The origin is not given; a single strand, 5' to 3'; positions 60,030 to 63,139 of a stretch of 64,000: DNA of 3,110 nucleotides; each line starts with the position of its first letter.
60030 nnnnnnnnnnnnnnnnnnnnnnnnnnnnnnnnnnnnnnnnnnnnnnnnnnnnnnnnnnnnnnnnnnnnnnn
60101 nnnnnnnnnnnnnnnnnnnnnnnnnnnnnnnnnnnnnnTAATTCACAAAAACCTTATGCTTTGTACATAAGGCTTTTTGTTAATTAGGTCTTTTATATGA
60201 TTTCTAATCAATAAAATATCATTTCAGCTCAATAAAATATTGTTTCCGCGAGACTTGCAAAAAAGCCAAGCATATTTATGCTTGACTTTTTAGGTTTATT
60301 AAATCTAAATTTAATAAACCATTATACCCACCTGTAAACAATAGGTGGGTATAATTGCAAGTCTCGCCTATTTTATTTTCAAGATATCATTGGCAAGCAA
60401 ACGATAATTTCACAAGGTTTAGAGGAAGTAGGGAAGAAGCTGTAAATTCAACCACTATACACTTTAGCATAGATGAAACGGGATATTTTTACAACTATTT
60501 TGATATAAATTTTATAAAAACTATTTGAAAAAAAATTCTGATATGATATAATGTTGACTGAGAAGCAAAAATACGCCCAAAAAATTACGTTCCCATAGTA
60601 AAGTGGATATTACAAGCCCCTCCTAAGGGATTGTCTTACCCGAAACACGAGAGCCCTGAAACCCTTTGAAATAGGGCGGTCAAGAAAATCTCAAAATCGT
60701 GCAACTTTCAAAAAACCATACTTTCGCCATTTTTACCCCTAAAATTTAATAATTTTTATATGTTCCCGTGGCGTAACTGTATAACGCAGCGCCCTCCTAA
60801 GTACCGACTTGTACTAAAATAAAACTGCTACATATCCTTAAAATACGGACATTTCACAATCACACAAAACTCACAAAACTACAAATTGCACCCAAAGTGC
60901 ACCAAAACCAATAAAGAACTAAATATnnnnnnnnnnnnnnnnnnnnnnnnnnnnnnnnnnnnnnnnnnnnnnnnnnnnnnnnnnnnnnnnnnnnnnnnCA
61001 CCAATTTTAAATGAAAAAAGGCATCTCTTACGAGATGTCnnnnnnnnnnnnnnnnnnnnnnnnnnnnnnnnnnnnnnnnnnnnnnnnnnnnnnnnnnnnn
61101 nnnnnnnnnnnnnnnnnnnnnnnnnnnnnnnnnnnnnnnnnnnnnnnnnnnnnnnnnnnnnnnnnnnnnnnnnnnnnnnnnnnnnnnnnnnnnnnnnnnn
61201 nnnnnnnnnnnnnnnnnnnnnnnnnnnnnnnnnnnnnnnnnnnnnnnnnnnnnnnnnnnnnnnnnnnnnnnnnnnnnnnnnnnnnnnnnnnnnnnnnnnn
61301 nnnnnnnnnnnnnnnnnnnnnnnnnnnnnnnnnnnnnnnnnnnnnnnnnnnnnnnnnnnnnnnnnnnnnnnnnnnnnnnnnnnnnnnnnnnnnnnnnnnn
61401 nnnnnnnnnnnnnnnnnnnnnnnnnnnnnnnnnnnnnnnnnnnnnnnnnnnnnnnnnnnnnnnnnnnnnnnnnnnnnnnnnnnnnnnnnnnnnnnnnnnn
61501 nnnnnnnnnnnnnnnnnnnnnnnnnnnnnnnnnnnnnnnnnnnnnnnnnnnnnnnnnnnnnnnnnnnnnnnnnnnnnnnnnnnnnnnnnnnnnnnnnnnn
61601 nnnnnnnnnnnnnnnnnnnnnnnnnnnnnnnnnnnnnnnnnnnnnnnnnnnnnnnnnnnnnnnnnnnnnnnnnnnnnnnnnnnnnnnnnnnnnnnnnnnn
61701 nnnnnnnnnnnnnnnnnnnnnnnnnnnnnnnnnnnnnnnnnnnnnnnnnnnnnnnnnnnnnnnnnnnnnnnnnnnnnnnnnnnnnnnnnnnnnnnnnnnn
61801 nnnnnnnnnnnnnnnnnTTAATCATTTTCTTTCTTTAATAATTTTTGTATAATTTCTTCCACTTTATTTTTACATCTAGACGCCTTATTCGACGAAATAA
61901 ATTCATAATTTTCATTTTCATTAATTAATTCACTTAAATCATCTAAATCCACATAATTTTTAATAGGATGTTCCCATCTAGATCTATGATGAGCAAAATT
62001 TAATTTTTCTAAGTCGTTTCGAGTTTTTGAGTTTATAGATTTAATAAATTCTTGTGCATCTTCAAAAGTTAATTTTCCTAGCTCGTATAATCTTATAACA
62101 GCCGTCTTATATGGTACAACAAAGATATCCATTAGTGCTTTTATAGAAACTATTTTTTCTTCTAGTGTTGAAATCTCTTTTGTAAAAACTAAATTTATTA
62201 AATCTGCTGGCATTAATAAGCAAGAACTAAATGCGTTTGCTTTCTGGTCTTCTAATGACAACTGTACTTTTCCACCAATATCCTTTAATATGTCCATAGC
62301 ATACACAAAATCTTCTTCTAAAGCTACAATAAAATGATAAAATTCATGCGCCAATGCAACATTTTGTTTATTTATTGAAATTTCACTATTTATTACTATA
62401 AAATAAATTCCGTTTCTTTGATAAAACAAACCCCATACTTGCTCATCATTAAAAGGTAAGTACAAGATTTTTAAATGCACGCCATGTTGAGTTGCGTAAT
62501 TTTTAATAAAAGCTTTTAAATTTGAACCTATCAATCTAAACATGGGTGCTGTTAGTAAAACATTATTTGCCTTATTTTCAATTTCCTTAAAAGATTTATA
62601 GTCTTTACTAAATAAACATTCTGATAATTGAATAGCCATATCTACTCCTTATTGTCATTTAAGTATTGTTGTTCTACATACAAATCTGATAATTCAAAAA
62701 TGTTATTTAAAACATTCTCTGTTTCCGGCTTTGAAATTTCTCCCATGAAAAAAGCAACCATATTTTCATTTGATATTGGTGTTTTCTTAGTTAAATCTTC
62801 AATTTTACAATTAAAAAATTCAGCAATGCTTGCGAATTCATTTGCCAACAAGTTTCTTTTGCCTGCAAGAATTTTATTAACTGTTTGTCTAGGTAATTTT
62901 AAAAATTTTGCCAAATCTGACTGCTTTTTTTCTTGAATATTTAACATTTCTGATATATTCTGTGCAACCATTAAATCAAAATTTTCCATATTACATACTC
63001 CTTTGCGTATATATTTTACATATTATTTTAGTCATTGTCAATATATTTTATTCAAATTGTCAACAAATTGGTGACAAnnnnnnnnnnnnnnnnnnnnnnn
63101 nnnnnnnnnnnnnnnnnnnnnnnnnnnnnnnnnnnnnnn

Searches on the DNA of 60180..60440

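Call 51: search_rna_families(source=window, start=60180, end=60440, threshold=evalue, max_evalue=1)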
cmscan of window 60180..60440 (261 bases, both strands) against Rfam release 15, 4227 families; matches with E-value up to 1: 7.
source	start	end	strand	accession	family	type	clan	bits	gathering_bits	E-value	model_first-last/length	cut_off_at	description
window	60256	60349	-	RF00378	Qrr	Gene; sRNA;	-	27.4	50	0.0032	1-108/108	no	Qrr RNA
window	60268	60351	+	RF02367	Yfr20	Gene; sRNA;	-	26.3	44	0.0069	1-89/89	no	Cyanobacterial functional RNA 20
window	60261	60362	-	RF01819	RsaD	Gene; sRNA;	-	22.3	50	0.051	1-189/189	no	RNA Staph. aureus D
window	60250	60366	-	RF00121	MicC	Gene; sRNA;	-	20.2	90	0.79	1-123/123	no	MicC RNA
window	60240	60340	-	RF00632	sxy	Cis-reg;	-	19.2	70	0.63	1-104/104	no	sxy 5' UTR element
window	60325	60355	-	RF02677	NsiR4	Gene; sRNA;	-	16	40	0.28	35-65/65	no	Nitrogen stress-induced RNA 4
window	60238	60385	+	RF03533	SQ1002_RNA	Gene; sRNA;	-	15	128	0.43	1-237/237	no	Clostridioides difficile sRNA SQ1002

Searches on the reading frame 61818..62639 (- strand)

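Call 14: search_protein_families(library=pfam, proteins=[window:61818-62639:-], max_evalue=0.01)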
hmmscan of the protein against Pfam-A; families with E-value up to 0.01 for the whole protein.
window:61818-62639:- (273 aa): 1 family
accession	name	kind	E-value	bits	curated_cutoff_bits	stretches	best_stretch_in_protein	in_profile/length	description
PF06114.19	Peptidase_M78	-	7.9e-13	48.7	22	1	56-184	6-122/123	IrrE N-terminal-like domain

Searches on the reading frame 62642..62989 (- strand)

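Call 14: search_protein_families(library=pfam, proteins=[window:62642-62989:-], max_evalue=0.01)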
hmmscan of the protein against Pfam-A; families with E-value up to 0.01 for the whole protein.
window:62642-62989:- (115 aa): 3 families
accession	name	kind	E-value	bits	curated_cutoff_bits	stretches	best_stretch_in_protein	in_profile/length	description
PF01381.28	HTH_3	-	2e-07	31.4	23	1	20-66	9-55/55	Helix-turn-helix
PF13443.12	HTH_26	-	7e-07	29.8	22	1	11-67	1-58/63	Cro/C1-type HTH DNA-binding domain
PF04218.19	CENP-B_N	-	0.0092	16.1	21.2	0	24-50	26-52/53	CENP-B N-terminal DNA-binding domain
